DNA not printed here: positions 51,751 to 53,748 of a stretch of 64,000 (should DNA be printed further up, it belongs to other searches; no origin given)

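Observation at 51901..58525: Four head-to-tail paralogs of a large polytopic membrane protein with conserved IPCRW(V/I)PD(L/M)G and QFPWRFL motifs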

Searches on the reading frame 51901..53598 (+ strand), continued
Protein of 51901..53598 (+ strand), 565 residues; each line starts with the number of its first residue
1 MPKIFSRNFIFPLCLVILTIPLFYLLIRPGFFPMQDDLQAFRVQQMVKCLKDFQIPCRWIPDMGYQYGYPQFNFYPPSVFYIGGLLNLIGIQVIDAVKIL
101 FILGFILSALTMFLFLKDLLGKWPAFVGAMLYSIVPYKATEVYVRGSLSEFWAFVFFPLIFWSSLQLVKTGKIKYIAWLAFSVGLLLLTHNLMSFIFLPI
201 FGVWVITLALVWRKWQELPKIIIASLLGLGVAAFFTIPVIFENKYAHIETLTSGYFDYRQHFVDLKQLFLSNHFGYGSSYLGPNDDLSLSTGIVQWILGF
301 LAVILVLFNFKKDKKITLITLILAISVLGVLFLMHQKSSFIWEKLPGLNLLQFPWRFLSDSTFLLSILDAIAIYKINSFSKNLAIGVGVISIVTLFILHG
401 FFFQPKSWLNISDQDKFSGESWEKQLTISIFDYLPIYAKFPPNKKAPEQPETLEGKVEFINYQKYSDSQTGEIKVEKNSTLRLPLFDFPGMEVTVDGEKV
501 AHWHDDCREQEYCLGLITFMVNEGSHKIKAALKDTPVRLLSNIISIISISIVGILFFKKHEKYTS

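Call 23: search_protein_representatives(alignment_id=A1)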
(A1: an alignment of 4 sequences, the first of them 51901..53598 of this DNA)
Query: 4 sequences, 559 profile positions. Proteins with E-value up to 0.001 (for the whole library): 17876; up to 1e-10: 12813; up to 1e-30: 5614. The best 150 are listed.
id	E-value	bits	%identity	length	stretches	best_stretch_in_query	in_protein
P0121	0.0e+00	1024.1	-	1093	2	8-555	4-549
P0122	3.8e-200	682.7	-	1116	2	10-549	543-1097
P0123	1.1e-189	648.2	-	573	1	9-551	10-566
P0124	1.4e-189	647.8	-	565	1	11-549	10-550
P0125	3.6e-188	643.2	-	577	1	9-555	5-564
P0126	2.5e-177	607.4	-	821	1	11-549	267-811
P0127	1.6e-167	575.0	-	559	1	11-550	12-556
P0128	2.1e-167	574.6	-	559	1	14-546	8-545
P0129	1.7e-166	571.7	-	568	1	9-555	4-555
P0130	2.2e-166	571.3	-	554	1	7-554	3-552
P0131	3.6e-166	570.6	-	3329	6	27-545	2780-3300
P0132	6.8e-166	569.7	-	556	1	6-554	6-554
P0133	9.8e-166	569.1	-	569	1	5-554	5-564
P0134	1.1e-165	569.0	-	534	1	36-553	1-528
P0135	1.8e-165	568.3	-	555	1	11-550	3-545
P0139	3.1e-162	557.6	-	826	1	12-546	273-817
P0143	1.5e-160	552.1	-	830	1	8-554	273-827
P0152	2.9e-153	528.0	-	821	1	9-545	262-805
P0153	4.4e-153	527.4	-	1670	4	15-545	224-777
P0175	2.5e-140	485.3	-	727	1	14-553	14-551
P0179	1.3e-138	479.6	-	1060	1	14-550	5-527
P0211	4.0e-125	435.1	-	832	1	10-554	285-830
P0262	4.4e-118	411.8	-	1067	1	8-551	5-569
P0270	1.8e-116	406.5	-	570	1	7-545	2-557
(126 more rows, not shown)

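Call 34: predict_structure(alignment_id=A2)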
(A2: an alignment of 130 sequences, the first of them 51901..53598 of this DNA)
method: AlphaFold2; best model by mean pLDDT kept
length: 565 residues; sequences in the alignment: 130
mean_pLDDT: 93.2   pTM: 0.93
mean pLDDT of the five models: 93.2, 92.6, 92.4, 91.9, 89.0
residues with pLDDT >= 90: 473; 70-90: 70; 50-70: 17; < 50: 5
segments of 3 or more residues with pLDDT < 50: 563-565
pLDDT, mean of each block of 10 residues (from residue 1): 66 97 96 90 96 94 89 93 97 97 98 98 98 97 94 98 98 96 96 93 98 98 98 96 86 69 91 85 78 97 97 97 98 95 89 90 98 98 98 97 95 93 87 87 91 98 95 98 96 98 95 94 98 97 98 88 47
secondary structure, 60 per line:
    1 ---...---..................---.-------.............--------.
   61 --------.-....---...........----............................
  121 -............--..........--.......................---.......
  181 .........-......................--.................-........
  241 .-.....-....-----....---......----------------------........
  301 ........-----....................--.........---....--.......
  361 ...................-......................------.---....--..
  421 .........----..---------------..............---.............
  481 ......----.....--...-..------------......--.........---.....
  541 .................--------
elements in order: H10-27 H39-51 H71-74 H78-88 H93-120 H122-133 H136-145 H148-170 H174-189 H191-212 H215-231 H233-241 H249-252 H258-261 H265-270 H293-308 H314-333 H336-344 H348-351 H354-379 H381-402 H413-416 H419-429 E451-464 E468-486 E491-495 E498-500 E516-521 E524-532 H536-557

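Call 37: fold_search(model_id=the predicted structure, library=pdb)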
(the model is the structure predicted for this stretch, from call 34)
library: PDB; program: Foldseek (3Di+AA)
matches with E <= 10: 360; with E <= 0.001: 15
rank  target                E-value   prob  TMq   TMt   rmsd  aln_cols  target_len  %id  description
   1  8age_A                1.7e-05  1.00  0.42  0.38  11.2       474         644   14  Structure of yeast oligosaccharylransferase complex with acceptor peptide bound (released 2022-12-07)
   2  5gmy_A                4.3e-05  1.00  0.43  0.30  10.5       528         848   13  Crystal structure of the Archaeoglobus fulgidus oligosaccharyltransferase (O29867_ARCFU) tethered with an acceptor pep (released 2017-02-01)
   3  3waj                  5.6e-05  1.00  0.36  0.27  14.9       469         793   15  Crystal structure of the Archaeoglobus fulgidus oligosaccharyltransferase (O29867_ARCFU) complex with Zn and sulfate (released 2013-10-30)
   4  8pn9_A                8.3e-05  1.00  0.42  0.36  12.1       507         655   13  Structure of human oligosaccharyltransferase OST-A complex bound to NGI-1 (released 2024-05-08)
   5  7e9s_A                8.7e-05  1.00  0.45  0.31   9.6       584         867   12  Archaeal oligosaccharyltransferase AglB from Archaeoglobus fulgidus in complex with an inhibitory peptide and a dolich (released 2021-09-08)
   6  5ogl_A                1.4e-04  1.00  0.43  0.36   7.8       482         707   13  Structure of bacterial oligosaccharyltransferase PglB in complex with an acceptor peptide and an lipid-linked oligosac (released 2017-10-25)
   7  6gxc_A                1.9e-04  1.00  0.42  0.35   7.9       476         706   13  Bacterial oligosaccharyltransferase PglB in complex with an inhibitory peptide and a reactive lipid-linked oligosaccha (released 2018-11-14)
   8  7oci_F                3.1e-04  1.00  0.42  0.37  13.4       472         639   14  Cryo-EM structure of yeast Ost6p containing oligosaccharyltransferase complex (released 2022-02-16)
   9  8b6l_I                3.7e-04  1.00  0.40  0.34  12.3       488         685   13  Subtomogram average of the human Sec61-TRAP-OSTA-translocon (released 2022-12-07)
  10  7bvf_A                5.9e-04  1.00  0.38  0.22  22.7       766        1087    9  Cryo-EM structure of Mycobacterium tuberculosis arabinosyltransferase EmbA-EmbB-AcpM2 in complex with ethambutol (released 2020-04-29)
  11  5f15                  6.7e-04  1.00  0.39  0.41   7.8       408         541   13  Crystal Structure of ArnT from Cupriavidus metallidurans bound to Undecaprenyl phosphate (released 2016-02-17)
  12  9n9j_I                7.4e-04  1.00  0.42  0.35  11.9       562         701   10  Structure of a GRP94 folding intermediate engaged with a CCDC134- and FKBP11-bound secretory translocon (released 2025-11-19)
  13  7bvc_B                7.4e-04  1.00  0.37  0.22  21.6       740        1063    8  Cryo-EM structure of Mycobacterium smegmatis arabinosyltransferase EmbA-EmbB-AcpM2 in complex with ethambutol (released 2020-04-29)
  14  6c26_A                9.2e-04  1.00  0.41  0.37  12.0       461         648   14  The Cryo-EM structure of a eukaryotic oligosaccharyl transferase complex (released 2018-01-31)
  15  6ezn_F                9.6e-04  1.00  0.40  0.35  14.3       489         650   14  Cryo-EM structure of the yeast oligosaccharyltransferase (OST) complex (released 2018-01-17)
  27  7bvf_B                5.0e-03  0.99  0.37  0.22  20.9       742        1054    9  Cryo-EM structure of Mycobacterium tuberculosis arabinosyltransferase EmbA-EmbB-AcpM2 in complex with ethambutol (released 2020-04-29)
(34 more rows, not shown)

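Call 57: search_protein_families(library=pfam, proteins=[P0126, P0139, P0143, P0152, P0211, P0179, P0262, P0175, P0121], max_evalue=0.001)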
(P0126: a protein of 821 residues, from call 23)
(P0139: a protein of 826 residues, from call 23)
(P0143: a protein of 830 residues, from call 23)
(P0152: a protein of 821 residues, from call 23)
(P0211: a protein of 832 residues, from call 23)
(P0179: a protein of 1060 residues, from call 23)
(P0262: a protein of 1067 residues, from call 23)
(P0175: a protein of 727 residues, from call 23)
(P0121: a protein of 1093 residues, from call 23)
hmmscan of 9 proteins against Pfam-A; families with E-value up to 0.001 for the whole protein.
P0126 (821 aa): 4 families
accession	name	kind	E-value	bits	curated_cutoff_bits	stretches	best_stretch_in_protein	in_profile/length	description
PF00535.33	Glycos_transf_2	-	2.1e-25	90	23.3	1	4-133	1-129/168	Glycosyl transferase family 2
PF13641.12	Glyco_tranf_2_3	-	9.2e-16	59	27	1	3-234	3-227/230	Glycosyltransferase like family 2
PF10111.15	Glyco_tranf_2_2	-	4.2e-06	26.9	27.3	1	31-198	29-196/276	Glycosyltransferase like family 2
PF10131.15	PTPS_related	-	8.5e-06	24.9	26.4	1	329-653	1-308/621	6-pyruvoyl-tetrahydropterin synthase related domain; membrane protein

P0139 (826 aa): 6 families
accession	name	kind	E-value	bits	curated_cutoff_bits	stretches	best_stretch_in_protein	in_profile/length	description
PF00535.33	Glycos_transf_2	-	7.6e-23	81.7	23.3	1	11-185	1-166/168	Glycosyl transferase family 2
PF13641.12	Glyco_tranf_2_3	-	7.2e-15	56.1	27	1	8-232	2-220/230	Glycosyltransferase like family 2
PF10131.15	PTPS_related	-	2.1e-14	53.3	26.4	1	336-677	1-287/621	6-pyruvoyl-tetrahydropterin synthase related domain; membrane protein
PF10111.15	Glyco_tranf_2_2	-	2.6e-05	24.3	27.3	0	36-105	25-101/276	Glycosyltransferase like family 2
PF13632.12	Glyco_trans_2_3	-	7.6e-05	23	27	1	154-243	55-129/198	Glycosyl transferase family group 2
PF13231.12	PMT_2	-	0.00062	20.5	26.1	1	340-485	3-145/160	Dolichyl-phosphate-mannose-protein mannosyltransferase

P0143 (830 aa): 4 families
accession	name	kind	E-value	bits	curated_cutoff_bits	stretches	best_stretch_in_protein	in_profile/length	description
PF00535.33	Glycos_transf_2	-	1.1e-25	91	23.3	1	6-121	1-117/168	Glycosyl transferase family 2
PF13641.12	Glyco_tranf_2_3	-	9.7e-14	52.4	27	1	5-225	3-216/230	Glycosyltransferase like family 2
PF10111.15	Glyco_tranf_2_2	-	1.7e-06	28.2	27.3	1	32-208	28-204/276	Glycosyltransferase like family 2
PF10131.15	PTPS_related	-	1.8e-05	23.8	26.4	1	339-672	1-310/621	6-pyruvoyl-tetrahydropterin synthase related domain; membrane protein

P0152 (821 aa): 5 families
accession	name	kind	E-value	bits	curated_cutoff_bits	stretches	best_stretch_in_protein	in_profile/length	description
PF00535.33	Glycos_transf_2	-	1.9e-25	90.2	23.3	1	10-172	1-165/168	Glycosyl transferase family 2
PF10111.15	Glyco_tranf_2_2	-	1.2e-06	28.7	27.3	1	10-113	1-104/276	Glycosyltransferase like family 2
PF13641.12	Glyco_tranf_2_3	-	1.6e-05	25.5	27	1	9-99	3-95/230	Glycosyltransferase like family 2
PF10131.15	PTPS_related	-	1.9e-05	23.7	26.4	1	327-589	1-248/621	6-pyruvoyl-tetrahydropterin synthase related domain; membrane protein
PF13231.12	PMT_2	-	3e-05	24.7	26.1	1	331-478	3-145/160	Dolichyl-phosphate-mannose-protein mannosyltransferase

P0211 (832 aa): 5 families
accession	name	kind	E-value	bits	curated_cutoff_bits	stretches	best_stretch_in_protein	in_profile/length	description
PF00535.33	Glycos_transf_2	-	3.4e-26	92.6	23.3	1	5-178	1-167/168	Glycosyl transferase family 2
PF13641.12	Glyco_tranf_2_3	-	7.6e-16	59.3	27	1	2-218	1-214/230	Glycosyltransferase like family 2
PF10111.15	Glyco_tranf_2_2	-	2e-11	44.3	27.3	1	6-204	2-205/276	Glycosyltransferase like family 2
PF13632.12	Glyco_trans_2_3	-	5.4e-05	23.5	27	1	83-220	4-127/198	Glycosyl transferase family group 2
PF02709.20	Glyco_transf_7C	-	0.00018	21.5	23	1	159-210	15-67/78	N-terminal domain of galactosyltransferase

P0179 (1060 aa): 2 families
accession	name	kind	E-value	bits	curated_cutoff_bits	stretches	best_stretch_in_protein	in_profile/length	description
PF10131.15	PTPS_related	-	4.3e-08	32.5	26.4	1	65-371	1-300/621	6-pyruvoyl-tetrahydropterin synthase related domain; membrane protein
PF13231.12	PMT_2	-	0.00018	22.2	26.1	1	599-731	8-142/160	Dolichyl-phosphate-mannose-protein mannosyltransferase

P0262 (1067 aa): 2 families
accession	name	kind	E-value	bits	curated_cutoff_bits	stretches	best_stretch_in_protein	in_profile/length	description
PF10131.15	PTPS_related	-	8.6e-07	28.2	26.4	1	71-417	1-317/621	6-pyruvoyl-tetrahydropterin synthase related domain; membrane protein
PF20176.3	DUF6541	-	0.00023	20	29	1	98-232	185-327/646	Family of unknown function (DUF6541)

P0175 (727 aa): 4 families
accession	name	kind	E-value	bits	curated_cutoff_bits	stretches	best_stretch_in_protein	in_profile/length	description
PF02366.24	PMT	-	8.3e-12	45.6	22.7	1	558-710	2-157/245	Dolichyl-phosphate-mannose-protein mannosyltransferase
PF10131.15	PTPS_related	-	1.2e-08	34.3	26.4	1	74-392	1-301/621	6-pyruvoyl-tetrahydropterin synthase related domain; membrane protein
PF13231.12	PMT_2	-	6.4e-08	33.4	26.1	1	621-725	7-112/160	Dolichyl-phosphate-mannose-protein mannosyltransferase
PF09586.16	YfhO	-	0.00028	19.9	28.5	1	455-521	756-822/835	Bacterial membrane protein YfhO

P0121 (1093 aa): 3 families
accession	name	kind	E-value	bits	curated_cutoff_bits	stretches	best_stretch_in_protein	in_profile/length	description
PF10131.15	PTPS_related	-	8.9e-30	104.1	26.4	2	70-432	1-346/621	6-pyruvoyl-tetrahydropterin synthase related domain; membrane protein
PF09586.16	YfhO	-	1.8e-17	63.5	28.5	2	56-411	55-401/835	Bacterial membrane protein YfhO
PF13231.12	PMT_2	-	0.00063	20.4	26.1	1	621-751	4-132/160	Dolichyl-phosphate-mannose-protein mannosyltransferase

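Call 77: search_protein_families(library=ncbifam, proteins=[P0152, P0126], max_evalue=0.00001)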
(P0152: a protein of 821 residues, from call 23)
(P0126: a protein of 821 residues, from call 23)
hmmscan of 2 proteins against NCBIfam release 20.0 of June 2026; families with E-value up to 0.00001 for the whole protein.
P0152 (821 aa): 11 families
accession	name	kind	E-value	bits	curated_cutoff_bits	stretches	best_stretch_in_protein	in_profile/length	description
NF047588.1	GlcsyltransPgfSStrep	equivalog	3.7e-20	72.4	500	1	8-187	2-179/308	glycosyltransferase PgfS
NF007986.1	PRK10714.1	equivalog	2.3e-16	59.7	529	1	9-170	8-168/316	undecaprenyl-phosphate 4-deoxy-4-formamido-L-arabinose transferase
TIGR04182.1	glyco_TIGR04182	equivalog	1e-15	57.9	325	1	11-235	4-210/293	S-layer glycoprotein N-glycosyltransferase AglJ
NF007482.0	PRK10073.1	equivalog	5.9e-15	55.1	423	1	5-102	4-97/334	glycosyltransferase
TIGR03937.1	PgaC_IcaA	equivalog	4e-14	52.4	422.3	1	8-101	46-136/407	poly-beta-1,6-N-acetyl-D-glucosamine synthase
NF041875.1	EPS_EpsD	equivalog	4.8e-13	49.2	370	1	9-125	1-115/325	exopolysaccharide biosynthesis glycosyltransferase EpsD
NF041391.1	DPhHxTase_Halo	equivalog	5.4e-12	45.2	375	1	15-230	3-196/213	dolichyl-phosphate hexose transferase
TIGR04283.1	glyco_like_mftF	equivalog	6.1e-09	35.8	182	1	9-105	1-87/221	TIGR04283 family arsenosugar biosynthesis glycosyltransferase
NF047683.1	TeichurnBiosyTuaG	equivalog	1.2e-08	34.9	400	1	6-102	5-98/252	teichuronic acid biosynthesis protein TuaG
NF038302.1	EPS_HpsE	equivalog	1e-07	31.2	300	1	9-102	3-98/307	hormogonium polysaccharide biosynthesis glycosyltransferase HpsE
NF010496.0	PRK13915.1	equivalog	2e-06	27.1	262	1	8-103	32-129/307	glucosyl-3-phosphoglycerate synthase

P0126 (821 aa): 17 families
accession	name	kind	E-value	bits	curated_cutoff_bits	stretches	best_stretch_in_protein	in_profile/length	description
TIGR01556.1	rhamnosyltran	subfamily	3.7e-17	62.4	200.55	1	19-228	9-210/281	rhamnosyltransferase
NF041875.1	EPS_EpsD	equivalog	1.3e-14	54.4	370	1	3-220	1-208/325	exopolysaccharide biosynthesis glycosyltransferase EpsD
NF047683.1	TeichurnBiosyTuaG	equivalog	4.4e-14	52.7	400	1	2-113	7-117/252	teichuronic acid biosynthesis protein TuaG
NF007482.0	PRK10073.1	equivalog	4.9e-14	52.1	423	1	2-109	7-112/334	glycosyltransferase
TIGR03937.1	PgaC_IcaA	equivalog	1.1e-10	41.1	422.3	1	2-107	46-150/407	poly-beta-1,6-N-acetyl-D-glucosamine synthase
TIGR04009.1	wcaE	equivalog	1.4e-10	40.9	369.2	1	1-122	1-122/248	colanic acid biosynthesis glycosyltransferase WcaE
TIGR03111.1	glyc2_xrt_Gpos1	hypoth_equivalog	1.4e-10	40.6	363.95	1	2-125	50-174/439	TIGR03111 family XrtG-associated glycosyltransferase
NF050050.1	ProtGlycPglI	equivalog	1.7e-10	40.8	500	1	3-108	4-109/306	GalNAc(5)-diNAcBac-PP-undecaprenol beta-1,3-glucosyltransferase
NF038302.1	EPS_HpsE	equivalog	2.3e-10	39.9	300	1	2-218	2-222/307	hormogonium polysaccharide biosynthesis glycosyltransferase HpsE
TIGR03965.1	mycofact_glyco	equivalog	4.3e-10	39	280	1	2-223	75-285/467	mycofactocin biosynthesis glycosyltransferase MftF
TIGR04283.1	glyco_like_mftF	equivalog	2e-09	37.3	182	1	3-114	1-105/221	TIGR04283 family arsenosugar biosynthesis glycosyltransferase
NF053739.1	GlytfEpsEBac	equivalog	1.1e-08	34.4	450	1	3-126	3-126/265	glycosyltransferase EpsE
TIGR04242.1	nodulat_NodC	equivalog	1.7e-07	30.6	550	1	3-126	50-174/395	chitooligosaccharide synthase NodC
NF050113.1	gal_furan_GlfT1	equivalog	3.7e-07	29.8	330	1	5-223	3-211/290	galactofuranosyltransferase GlfT1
NF038299.1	EPS_HpsN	equivalog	1.4e-06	27.5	425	1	2-222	2-224/317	hormogonium polysaccharide biosynthesis glycosyltransferase HpsN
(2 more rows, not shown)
